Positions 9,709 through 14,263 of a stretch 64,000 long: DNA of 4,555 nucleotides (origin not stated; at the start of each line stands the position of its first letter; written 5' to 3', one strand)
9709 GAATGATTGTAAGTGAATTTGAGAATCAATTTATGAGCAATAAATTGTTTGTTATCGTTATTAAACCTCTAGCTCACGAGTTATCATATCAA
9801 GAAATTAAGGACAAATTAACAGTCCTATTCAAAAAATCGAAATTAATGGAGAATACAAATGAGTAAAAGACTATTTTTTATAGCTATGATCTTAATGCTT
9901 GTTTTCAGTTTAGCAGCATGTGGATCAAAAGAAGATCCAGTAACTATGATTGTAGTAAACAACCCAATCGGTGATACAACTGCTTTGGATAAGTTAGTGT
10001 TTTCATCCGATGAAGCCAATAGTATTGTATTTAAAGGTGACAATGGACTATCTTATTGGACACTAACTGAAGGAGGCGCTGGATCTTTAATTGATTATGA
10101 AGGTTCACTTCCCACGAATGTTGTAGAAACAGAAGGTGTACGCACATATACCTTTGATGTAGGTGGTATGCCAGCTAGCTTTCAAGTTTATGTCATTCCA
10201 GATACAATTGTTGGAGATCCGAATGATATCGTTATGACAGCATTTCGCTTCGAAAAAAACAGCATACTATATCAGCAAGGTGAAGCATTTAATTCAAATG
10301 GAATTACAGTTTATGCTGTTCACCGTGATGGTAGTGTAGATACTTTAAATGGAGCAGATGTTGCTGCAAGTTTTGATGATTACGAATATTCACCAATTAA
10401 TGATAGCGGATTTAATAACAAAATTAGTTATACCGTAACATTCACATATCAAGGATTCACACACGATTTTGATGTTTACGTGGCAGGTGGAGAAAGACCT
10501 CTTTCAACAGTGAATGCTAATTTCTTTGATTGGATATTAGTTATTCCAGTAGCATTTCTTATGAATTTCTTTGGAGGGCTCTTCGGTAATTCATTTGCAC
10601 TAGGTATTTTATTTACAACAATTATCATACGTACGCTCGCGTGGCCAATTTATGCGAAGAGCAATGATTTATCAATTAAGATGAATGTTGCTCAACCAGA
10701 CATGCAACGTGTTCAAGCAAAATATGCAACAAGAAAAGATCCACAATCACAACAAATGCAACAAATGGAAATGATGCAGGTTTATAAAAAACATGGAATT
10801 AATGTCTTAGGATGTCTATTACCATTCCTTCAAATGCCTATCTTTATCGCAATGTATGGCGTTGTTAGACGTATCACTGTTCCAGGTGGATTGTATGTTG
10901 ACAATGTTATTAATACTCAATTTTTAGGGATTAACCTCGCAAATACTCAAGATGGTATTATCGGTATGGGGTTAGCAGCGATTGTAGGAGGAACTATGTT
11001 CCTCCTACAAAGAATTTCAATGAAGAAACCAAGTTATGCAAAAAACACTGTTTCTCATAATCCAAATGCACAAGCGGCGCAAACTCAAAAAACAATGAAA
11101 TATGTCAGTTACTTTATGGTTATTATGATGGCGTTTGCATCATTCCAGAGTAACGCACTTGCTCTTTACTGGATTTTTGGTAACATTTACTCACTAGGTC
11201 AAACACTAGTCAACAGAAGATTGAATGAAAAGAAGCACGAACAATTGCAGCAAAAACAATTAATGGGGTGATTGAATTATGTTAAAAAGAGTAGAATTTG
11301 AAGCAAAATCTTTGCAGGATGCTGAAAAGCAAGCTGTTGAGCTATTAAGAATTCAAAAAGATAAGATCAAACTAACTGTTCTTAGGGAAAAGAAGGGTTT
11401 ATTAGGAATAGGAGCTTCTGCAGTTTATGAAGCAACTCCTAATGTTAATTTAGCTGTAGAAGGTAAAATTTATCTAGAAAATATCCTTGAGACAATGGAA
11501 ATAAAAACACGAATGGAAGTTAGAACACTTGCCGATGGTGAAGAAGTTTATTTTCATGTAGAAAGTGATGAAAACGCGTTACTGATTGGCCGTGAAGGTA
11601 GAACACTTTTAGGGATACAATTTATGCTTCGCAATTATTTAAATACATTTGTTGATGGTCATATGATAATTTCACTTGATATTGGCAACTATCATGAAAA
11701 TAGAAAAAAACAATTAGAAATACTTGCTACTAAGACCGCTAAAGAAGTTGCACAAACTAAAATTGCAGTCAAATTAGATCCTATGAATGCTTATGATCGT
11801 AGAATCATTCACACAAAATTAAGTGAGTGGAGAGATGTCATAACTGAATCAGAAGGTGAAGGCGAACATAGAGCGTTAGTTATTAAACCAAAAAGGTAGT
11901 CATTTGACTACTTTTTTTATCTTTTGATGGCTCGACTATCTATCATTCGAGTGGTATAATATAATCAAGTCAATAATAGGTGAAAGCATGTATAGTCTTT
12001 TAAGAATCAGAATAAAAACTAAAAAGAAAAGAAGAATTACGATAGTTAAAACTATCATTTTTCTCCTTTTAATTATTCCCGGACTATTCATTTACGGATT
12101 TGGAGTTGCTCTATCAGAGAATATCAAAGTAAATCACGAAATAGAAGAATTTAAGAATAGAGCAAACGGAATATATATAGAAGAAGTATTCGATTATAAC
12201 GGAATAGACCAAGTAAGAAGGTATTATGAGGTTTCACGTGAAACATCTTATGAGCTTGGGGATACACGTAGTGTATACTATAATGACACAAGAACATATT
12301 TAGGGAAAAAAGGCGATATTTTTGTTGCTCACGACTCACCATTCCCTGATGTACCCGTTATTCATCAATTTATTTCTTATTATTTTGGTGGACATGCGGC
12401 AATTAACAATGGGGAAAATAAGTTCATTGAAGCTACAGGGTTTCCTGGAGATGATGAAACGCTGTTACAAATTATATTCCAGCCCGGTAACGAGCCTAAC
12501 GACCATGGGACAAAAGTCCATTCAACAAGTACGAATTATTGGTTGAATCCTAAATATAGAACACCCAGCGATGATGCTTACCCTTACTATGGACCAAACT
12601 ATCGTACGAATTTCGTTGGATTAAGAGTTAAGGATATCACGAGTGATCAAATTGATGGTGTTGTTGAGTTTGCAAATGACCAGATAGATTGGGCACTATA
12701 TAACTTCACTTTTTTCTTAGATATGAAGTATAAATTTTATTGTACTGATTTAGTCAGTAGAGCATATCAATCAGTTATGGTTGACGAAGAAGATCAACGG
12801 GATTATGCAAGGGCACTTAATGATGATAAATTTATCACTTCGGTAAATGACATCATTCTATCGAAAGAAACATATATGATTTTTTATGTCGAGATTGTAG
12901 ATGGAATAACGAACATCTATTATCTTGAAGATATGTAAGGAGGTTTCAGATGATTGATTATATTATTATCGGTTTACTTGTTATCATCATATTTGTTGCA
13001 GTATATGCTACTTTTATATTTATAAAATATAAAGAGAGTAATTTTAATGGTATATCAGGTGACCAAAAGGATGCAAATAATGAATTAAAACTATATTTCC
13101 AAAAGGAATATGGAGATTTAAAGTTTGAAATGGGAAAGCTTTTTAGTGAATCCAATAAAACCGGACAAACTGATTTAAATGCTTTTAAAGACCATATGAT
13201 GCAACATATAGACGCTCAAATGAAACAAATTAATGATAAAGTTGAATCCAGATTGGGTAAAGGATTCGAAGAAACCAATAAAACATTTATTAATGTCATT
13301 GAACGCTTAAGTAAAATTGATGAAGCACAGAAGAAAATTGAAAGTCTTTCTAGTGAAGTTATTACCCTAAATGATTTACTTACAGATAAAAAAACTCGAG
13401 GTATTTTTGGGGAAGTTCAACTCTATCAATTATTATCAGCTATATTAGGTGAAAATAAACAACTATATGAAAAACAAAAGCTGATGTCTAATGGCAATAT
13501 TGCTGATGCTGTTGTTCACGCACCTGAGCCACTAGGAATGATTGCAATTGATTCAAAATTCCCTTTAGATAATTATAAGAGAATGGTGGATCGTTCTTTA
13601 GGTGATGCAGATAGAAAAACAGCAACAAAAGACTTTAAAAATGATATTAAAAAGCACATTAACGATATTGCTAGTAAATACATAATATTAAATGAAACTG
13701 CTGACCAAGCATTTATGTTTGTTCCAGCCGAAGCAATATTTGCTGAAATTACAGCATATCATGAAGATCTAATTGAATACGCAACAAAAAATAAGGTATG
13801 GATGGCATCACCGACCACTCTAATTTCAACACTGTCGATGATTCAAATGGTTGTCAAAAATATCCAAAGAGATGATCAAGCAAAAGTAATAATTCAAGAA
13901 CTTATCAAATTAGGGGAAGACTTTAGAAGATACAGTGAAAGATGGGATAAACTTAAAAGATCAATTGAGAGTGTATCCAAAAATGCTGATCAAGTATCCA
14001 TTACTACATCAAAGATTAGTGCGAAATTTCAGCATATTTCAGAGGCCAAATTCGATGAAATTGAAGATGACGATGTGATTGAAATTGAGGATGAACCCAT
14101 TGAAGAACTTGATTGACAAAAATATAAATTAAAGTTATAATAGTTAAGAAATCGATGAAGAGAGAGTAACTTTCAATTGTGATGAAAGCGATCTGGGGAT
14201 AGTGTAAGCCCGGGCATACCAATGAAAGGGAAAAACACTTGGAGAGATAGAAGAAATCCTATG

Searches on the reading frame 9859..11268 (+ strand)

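Call 7: search_protein_families(library=pfam, proteins=[window:9859-11268:+], max_evalue=0.001)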
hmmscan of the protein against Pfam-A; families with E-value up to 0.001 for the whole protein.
window:9859-11268:+ (470 aa): 1 family
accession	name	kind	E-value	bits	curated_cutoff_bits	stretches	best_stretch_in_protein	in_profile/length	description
PF02096.25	60KD_IMP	-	5.6e-37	127.7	35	1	247-453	2-162/163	60Kd inner membrane protein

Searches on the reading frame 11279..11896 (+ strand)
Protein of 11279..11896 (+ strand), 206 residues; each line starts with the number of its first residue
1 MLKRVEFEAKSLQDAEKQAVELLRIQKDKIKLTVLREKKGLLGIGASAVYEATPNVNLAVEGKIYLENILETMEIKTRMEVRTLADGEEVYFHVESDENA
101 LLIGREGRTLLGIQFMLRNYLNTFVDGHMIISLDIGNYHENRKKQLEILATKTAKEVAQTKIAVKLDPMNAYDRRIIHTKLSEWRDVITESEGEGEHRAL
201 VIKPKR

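Call 7: search_protein_families(library=pfam, proteins=[window:11279-11896:+], max_evalue=0.001)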
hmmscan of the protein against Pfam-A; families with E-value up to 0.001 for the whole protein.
window:11279-11896:+ (206 aa): 3 families
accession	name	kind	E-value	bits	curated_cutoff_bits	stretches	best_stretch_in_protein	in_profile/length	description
PF01424.28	R3H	-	1.8e-16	60.4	26.8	1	145-204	2-60/60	R3H domain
PF13083.13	KH_KhpA-B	-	4e-07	30.3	32.1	1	65-122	7-63/73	KhpA/KhpB, KH domain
PF14804.11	Jag_N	-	5.4e-07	30.4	25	1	7-47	1-42/50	Jag N-terminus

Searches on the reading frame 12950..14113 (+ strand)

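Call 7: search_protein_families(library=pfam, proteins=[window:12950-14113:+], max_evalue=0.001)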
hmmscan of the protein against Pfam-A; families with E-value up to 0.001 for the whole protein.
window:12950-14113:+ (388 aa): 1 family
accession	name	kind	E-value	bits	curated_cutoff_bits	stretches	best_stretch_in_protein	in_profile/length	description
PF02646.22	RmuC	-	6.2e-61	206.5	26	1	90-368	2-286/291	RmuC family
